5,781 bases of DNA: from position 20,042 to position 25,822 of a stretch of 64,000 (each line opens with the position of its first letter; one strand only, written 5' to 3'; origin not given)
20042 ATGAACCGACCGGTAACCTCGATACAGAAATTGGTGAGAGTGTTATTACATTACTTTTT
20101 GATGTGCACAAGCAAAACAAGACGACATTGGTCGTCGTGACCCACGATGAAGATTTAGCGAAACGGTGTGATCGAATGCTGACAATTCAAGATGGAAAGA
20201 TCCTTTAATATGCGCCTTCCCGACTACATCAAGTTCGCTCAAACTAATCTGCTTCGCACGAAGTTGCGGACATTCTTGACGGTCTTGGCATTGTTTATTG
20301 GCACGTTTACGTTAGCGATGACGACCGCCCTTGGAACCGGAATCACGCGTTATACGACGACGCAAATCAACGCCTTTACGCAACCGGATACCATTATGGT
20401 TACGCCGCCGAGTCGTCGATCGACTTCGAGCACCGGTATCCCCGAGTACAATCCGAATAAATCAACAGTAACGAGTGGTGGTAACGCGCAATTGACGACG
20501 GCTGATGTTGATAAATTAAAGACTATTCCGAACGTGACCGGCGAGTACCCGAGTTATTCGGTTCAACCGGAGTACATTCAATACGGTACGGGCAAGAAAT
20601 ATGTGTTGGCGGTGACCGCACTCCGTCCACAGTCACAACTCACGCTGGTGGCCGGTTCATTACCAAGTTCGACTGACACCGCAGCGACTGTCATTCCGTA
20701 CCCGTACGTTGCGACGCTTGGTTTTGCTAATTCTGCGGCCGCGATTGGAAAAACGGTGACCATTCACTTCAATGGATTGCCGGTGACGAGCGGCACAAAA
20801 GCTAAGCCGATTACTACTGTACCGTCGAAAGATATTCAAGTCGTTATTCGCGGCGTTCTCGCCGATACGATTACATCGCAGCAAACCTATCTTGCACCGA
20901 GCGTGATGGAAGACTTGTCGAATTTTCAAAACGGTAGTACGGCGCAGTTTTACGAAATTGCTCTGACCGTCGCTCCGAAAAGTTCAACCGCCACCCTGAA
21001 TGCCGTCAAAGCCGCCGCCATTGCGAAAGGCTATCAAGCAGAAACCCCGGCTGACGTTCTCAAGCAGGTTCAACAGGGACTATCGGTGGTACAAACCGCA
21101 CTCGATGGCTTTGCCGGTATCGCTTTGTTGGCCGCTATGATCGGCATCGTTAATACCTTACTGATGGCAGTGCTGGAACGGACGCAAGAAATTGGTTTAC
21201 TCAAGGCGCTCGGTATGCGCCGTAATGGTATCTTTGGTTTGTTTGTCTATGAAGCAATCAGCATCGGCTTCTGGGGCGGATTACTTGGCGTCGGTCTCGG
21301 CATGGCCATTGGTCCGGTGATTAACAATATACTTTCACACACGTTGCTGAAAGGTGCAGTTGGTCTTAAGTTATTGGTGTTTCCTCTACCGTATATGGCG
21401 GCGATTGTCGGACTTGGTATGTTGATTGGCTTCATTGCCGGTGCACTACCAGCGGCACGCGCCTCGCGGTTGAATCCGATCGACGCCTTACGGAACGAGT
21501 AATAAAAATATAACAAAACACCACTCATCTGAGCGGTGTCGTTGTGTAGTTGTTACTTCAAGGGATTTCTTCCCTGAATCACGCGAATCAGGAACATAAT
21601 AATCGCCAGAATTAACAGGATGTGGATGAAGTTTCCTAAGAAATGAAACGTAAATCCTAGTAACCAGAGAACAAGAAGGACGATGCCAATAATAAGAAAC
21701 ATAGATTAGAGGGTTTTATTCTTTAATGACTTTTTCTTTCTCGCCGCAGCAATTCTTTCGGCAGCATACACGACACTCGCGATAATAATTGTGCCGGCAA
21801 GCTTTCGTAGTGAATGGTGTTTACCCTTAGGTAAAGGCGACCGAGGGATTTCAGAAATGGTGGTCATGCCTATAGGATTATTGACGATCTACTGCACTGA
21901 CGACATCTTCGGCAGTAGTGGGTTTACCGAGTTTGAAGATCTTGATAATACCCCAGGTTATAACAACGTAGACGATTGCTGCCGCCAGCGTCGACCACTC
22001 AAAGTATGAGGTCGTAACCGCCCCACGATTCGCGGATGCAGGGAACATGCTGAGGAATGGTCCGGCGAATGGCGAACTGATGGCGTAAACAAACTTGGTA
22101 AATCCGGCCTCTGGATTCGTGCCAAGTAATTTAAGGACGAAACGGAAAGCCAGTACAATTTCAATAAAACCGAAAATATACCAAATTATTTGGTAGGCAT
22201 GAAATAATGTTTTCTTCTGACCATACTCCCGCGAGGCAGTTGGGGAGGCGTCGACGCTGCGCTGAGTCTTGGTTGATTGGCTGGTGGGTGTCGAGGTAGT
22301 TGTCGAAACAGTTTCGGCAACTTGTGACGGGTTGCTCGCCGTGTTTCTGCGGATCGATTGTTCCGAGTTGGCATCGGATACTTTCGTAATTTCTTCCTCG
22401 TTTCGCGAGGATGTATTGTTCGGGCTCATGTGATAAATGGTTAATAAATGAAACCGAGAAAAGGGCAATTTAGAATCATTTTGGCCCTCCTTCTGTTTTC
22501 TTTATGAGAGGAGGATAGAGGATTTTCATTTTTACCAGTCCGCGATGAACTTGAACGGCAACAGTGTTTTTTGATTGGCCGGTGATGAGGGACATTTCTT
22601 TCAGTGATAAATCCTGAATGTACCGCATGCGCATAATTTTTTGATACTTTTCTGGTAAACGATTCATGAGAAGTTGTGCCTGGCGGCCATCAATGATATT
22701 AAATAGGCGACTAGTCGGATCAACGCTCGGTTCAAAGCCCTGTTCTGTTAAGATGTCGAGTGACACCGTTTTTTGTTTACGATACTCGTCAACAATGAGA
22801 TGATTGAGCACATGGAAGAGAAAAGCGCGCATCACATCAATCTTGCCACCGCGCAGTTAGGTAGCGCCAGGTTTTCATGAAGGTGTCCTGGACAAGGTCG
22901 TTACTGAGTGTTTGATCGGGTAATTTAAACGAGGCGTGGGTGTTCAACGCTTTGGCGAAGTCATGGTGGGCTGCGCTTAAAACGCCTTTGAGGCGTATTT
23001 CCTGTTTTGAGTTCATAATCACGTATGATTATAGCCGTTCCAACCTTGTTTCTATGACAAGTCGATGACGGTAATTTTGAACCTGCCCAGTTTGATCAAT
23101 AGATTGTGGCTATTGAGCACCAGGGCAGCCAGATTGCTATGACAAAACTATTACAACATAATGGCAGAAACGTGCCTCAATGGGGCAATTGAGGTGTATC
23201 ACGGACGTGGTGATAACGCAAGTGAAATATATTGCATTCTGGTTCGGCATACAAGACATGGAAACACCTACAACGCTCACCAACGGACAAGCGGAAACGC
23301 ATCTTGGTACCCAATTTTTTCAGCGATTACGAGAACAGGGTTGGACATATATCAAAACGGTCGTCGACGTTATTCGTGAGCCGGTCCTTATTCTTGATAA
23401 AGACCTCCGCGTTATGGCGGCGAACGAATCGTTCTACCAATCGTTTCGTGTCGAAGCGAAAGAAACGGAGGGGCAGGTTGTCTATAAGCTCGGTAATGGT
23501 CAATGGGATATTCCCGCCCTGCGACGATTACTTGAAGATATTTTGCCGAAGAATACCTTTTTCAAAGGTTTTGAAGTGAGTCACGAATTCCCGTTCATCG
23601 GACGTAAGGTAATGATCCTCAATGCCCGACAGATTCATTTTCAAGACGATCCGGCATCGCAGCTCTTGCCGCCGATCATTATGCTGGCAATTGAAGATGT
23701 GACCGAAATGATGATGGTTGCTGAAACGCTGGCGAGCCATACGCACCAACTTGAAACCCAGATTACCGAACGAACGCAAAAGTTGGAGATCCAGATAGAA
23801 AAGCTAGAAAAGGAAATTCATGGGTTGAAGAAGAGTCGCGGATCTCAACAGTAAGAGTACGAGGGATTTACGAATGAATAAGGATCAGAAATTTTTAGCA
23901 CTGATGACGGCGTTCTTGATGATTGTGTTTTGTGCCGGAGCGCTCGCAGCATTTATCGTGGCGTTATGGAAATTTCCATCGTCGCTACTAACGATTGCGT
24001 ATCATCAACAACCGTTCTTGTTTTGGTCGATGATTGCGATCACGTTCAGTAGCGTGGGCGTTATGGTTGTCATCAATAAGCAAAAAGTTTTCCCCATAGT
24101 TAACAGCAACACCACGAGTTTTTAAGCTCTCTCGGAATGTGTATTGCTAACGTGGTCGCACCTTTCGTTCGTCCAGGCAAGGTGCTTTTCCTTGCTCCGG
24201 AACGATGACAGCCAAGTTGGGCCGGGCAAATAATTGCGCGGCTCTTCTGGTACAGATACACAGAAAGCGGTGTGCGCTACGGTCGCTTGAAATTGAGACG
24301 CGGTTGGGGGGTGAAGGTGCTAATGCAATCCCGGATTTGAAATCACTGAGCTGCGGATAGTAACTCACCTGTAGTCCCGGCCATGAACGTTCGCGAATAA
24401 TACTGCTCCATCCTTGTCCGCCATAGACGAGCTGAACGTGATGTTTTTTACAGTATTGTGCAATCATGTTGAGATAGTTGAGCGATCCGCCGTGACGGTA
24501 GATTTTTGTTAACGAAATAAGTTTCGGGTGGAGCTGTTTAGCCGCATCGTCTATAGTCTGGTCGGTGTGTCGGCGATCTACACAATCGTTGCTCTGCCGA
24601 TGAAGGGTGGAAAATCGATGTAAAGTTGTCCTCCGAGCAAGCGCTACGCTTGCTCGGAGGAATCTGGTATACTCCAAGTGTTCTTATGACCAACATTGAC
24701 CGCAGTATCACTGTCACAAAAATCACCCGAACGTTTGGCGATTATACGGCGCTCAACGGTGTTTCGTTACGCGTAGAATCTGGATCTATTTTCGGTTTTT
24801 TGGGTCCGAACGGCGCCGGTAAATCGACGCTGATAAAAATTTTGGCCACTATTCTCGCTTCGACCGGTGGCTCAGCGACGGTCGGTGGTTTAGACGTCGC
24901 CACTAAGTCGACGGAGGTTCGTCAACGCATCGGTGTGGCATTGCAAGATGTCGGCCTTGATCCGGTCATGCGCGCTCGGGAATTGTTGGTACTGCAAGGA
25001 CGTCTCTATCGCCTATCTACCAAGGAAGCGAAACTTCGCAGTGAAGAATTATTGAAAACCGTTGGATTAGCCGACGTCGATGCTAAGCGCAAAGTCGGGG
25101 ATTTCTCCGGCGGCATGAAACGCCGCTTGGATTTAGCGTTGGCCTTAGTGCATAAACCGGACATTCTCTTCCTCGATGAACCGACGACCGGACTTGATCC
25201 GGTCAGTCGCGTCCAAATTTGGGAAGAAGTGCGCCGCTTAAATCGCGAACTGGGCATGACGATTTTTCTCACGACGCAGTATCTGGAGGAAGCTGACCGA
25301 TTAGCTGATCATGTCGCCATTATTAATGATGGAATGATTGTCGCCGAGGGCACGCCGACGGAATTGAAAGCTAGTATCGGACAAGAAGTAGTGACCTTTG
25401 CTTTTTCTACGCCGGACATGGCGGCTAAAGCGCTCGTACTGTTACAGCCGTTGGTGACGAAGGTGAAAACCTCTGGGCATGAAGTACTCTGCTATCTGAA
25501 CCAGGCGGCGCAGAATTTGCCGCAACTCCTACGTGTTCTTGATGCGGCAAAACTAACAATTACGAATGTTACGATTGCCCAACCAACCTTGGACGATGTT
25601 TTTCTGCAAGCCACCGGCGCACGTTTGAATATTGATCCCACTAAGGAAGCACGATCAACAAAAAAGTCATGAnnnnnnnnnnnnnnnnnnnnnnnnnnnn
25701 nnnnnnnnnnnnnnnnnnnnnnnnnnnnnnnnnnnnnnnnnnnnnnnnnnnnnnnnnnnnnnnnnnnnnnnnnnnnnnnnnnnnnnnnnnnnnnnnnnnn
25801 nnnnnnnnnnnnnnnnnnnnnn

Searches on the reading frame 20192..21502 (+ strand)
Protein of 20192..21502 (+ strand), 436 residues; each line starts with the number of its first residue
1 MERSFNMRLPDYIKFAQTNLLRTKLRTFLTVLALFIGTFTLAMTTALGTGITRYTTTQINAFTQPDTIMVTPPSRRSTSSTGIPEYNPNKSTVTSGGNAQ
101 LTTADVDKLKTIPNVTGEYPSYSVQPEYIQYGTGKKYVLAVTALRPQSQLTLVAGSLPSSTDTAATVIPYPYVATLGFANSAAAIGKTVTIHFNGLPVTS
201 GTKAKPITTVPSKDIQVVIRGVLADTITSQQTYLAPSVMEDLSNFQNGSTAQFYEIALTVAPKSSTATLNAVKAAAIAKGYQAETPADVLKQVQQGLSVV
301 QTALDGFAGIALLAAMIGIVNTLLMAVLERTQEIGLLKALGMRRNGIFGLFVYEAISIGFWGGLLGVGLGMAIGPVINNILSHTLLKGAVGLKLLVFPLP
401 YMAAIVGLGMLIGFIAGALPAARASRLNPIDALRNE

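Call 10: search_protein_families(library=pfam, proteins=[window:20192-21502:+], max_evalue=0.001)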
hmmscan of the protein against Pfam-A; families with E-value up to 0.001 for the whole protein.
window:20192-21502:+ (436 aa): 2 families
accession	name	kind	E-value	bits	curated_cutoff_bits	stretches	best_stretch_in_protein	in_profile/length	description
PF02687.27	FtsX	-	1.8e-20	73.6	25.5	1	307-429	3-120/120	FtsX-like permease C-terminal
PF12704.14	MacB_PCD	-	1.4e-11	45.5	27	1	27-270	1-201/207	MacB-like periplasmic core domain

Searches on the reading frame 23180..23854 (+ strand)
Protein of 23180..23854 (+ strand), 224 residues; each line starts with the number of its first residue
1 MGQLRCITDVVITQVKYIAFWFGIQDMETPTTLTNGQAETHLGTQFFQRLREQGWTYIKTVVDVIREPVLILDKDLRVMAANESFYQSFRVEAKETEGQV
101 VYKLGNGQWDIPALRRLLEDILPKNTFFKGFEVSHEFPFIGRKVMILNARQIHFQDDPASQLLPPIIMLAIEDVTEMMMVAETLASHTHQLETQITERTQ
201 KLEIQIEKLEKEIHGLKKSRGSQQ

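Call 10: search_protein_families(library=pfam, proteins=[window:23180-23854:+], max_evalue=0.001)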
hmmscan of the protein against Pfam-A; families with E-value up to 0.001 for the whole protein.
window:23180-23854:+ (224 aa): 1 family
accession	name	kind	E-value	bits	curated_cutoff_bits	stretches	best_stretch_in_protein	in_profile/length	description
PF08448.16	PAS_4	-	5.2e-05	23.9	23.1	1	63-136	2-74/110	PAS fold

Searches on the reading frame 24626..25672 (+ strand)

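Call 10: search_protein_families(library=pfam, proteins=[window:24626-25672:+], max_evalue=0.001)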
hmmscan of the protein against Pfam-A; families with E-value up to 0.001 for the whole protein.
window:24626-25672:+ (348 aa): 4 families
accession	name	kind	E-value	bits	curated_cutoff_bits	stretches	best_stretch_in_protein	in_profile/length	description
PF00005.33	ABC_tran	-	2.2e-30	106.5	25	1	43-188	1-137/137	ABC transporter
PF13304.12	AAA_21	-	1.9e-12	48.3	27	1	155-218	233-298/304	AAA domain, putative AbiEii toxin, Type IV TA system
PF13732.12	DrrA1-3_C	-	5.8e-11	43.4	27.4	1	242-329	1-80/81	ATP-binding protein DrrA1-3-like, C-terminal domain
PF13476.12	AAA_23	-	0.00088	20.4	27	0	52-78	18-44/201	AAA domain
